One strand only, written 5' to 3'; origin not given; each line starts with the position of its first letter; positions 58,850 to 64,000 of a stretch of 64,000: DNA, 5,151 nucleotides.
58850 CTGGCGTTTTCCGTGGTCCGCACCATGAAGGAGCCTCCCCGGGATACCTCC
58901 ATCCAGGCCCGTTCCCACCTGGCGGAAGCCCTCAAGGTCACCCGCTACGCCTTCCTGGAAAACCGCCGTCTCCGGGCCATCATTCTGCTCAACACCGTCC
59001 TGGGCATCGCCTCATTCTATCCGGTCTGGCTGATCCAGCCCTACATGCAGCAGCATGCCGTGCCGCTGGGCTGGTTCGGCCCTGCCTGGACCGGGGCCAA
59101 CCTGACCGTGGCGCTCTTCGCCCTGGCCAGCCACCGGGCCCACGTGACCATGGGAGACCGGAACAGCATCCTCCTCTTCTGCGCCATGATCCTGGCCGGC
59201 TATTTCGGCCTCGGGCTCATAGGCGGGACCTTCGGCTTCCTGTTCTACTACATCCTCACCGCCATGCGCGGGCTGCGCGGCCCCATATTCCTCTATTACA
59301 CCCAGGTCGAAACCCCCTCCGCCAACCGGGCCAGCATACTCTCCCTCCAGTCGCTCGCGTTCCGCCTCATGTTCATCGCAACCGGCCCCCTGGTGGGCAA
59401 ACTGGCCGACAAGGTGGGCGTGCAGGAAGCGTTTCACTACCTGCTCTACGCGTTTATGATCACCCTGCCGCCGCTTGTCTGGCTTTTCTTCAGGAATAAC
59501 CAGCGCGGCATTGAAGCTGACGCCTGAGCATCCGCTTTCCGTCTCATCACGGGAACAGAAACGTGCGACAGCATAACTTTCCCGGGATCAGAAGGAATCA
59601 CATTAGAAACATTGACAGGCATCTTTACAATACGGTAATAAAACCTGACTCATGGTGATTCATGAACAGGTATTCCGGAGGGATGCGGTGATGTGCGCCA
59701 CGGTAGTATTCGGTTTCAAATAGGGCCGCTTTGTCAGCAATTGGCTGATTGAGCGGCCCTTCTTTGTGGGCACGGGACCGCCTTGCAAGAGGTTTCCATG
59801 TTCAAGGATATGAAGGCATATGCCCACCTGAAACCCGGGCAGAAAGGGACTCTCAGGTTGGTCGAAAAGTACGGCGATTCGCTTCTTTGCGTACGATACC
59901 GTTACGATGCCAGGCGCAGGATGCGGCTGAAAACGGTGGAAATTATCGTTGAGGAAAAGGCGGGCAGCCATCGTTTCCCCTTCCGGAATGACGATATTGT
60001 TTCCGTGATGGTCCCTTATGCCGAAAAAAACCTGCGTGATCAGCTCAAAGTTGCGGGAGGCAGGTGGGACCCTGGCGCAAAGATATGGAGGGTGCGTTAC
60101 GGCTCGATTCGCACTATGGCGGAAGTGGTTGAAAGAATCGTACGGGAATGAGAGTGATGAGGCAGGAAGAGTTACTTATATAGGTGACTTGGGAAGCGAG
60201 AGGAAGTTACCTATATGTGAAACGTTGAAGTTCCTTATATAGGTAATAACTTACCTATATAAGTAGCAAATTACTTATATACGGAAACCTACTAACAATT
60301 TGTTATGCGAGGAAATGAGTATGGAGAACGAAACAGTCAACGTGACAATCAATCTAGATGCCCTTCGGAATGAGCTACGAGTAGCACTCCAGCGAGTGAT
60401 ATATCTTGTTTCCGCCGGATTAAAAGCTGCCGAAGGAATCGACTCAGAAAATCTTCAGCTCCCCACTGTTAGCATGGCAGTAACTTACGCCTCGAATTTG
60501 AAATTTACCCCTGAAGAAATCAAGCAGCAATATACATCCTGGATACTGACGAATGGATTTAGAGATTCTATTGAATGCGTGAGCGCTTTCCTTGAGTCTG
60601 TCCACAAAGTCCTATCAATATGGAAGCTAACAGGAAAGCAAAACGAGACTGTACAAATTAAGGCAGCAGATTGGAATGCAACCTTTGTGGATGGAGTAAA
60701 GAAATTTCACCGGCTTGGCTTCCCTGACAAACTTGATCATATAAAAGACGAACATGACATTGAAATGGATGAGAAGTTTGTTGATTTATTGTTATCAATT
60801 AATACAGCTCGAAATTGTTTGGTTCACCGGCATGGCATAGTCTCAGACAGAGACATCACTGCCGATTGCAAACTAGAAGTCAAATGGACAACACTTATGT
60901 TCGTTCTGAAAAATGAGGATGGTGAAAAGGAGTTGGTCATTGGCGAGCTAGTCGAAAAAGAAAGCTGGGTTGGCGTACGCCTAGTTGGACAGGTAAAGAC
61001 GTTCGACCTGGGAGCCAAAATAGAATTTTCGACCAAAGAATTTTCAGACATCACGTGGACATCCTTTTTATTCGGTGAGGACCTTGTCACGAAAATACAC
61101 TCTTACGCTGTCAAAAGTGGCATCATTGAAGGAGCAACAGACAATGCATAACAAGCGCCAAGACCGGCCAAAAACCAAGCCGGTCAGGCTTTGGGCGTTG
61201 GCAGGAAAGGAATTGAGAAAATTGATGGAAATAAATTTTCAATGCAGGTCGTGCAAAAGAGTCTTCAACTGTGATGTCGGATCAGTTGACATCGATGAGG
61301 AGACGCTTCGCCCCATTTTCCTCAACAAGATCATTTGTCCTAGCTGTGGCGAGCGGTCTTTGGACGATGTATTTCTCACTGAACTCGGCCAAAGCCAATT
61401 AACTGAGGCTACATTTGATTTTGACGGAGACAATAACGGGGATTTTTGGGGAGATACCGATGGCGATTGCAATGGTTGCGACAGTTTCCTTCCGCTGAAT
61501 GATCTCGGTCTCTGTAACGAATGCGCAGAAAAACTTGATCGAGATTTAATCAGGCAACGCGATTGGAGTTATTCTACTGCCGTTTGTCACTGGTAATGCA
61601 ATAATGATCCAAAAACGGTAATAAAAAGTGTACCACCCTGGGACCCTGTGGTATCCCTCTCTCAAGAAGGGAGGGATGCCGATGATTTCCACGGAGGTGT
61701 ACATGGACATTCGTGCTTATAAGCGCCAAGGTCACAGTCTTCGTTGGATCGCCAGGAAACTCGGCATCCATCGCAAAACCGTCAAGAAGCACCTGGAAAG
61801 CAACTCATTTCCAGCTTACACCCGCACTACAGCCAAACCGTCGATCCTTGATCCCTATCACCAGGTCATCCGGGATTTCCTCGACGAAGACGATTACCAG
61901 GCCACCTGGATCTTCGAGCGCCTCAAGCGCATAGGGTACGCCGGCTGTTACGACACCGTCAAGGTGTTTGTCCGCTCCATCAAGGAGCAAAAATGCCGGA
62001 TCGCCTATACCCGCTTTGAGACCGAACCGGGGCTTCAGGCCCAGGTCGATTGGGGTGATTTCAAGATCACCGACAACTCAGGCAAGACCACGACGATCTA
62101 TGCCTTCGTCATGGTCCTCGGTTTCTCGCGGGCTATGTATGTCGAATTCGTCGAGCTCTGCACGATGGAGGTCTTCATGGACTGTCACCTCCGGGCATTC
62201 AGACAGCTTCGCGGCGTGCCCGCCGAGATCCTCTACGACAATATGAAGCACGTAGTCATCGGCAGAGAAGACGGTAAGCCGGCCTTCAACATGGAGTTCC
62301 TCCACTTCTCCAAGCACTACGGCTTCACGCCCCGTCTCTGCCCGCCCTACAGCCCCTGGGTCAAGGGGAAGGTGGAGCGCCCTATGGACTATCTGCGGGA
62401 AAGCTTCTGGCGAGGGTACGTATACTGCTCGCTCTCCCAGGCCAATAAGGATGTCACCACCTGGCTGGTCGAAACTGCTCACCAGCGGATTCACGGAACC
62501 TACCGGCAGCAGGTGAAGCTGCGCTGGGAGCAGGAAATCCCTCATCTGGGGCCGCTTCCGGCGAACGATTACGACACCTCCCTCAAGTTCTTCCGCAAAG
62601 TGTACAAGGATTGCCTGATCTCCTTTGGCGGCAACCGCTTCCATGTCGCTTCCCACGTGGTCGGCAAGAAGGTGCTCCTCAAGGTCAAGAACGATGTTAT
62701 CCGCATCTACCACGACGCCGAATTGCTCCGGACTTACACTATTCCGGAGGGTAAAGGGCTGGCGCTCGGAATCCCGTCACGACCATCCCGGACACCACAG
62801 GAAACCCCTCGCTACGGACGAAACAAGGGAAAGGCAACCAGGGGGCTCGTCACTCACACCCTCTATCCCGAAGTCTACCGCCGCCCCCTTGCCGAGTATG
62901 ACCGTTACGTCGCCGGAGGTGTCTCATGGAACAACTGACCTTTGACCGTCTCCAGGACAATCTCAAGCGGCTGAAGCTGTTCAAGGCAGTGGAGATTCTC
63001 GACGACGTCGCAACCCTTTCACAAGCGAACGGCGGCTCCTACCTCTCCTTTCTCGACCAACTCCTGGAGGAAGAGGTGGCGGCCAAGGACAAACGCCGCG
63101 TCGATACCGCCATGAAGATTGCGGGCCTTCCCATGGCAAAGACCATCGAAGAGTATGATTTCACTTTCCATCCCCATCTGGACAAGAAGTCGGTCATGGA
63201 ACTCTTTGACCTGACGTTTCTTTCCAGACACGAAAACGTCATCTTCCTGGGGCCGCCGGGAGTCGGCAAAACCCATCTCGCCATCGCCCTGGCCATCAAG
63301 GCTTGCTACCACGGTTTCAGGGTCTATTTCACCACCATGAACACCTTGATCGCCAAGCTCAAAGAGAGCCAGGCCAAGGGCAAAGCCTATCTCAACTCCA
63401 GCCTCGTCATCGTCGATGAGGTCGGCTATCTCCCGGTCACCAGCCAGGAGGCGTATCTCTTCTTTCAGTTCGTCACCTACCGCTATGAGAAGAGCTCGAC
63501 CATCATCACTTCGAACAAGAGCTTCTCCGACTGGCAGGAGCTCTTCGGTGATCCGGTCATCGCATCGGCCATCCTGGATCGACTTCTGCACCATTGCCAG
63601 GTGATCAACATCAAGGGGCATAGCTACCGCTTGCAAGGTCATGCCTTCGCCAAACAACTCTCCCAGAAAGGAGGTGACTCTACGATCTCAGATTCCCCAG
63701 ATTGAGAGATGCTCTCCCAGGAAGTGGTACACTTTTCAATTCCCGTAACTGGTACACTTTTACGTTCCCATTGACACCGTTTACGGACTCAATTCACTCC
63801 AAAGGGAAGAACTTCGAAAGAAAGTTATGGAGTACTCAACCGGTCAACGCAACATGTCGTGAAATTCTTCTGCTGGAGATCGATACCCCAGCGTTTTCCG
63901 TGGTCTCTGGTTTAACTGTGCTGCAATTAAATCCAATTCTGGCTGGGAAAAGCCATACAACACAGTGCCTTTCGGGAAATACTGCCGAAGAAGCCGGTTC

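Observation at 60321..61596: Overlapping HEPN-like / double zinc-ribbon gene pair on an AT-rich mobile island: candidate undescribed abortive-infection or toxin-antitoxin module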

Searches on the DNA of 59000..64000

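Call 92: search_rna_families(source=window, start=59000, end=64000, threshold=evalue, max_evalue=0.1)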
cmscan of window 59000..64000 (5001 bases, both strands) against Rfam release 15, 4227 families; matches with E-value up to 0.1: 0.
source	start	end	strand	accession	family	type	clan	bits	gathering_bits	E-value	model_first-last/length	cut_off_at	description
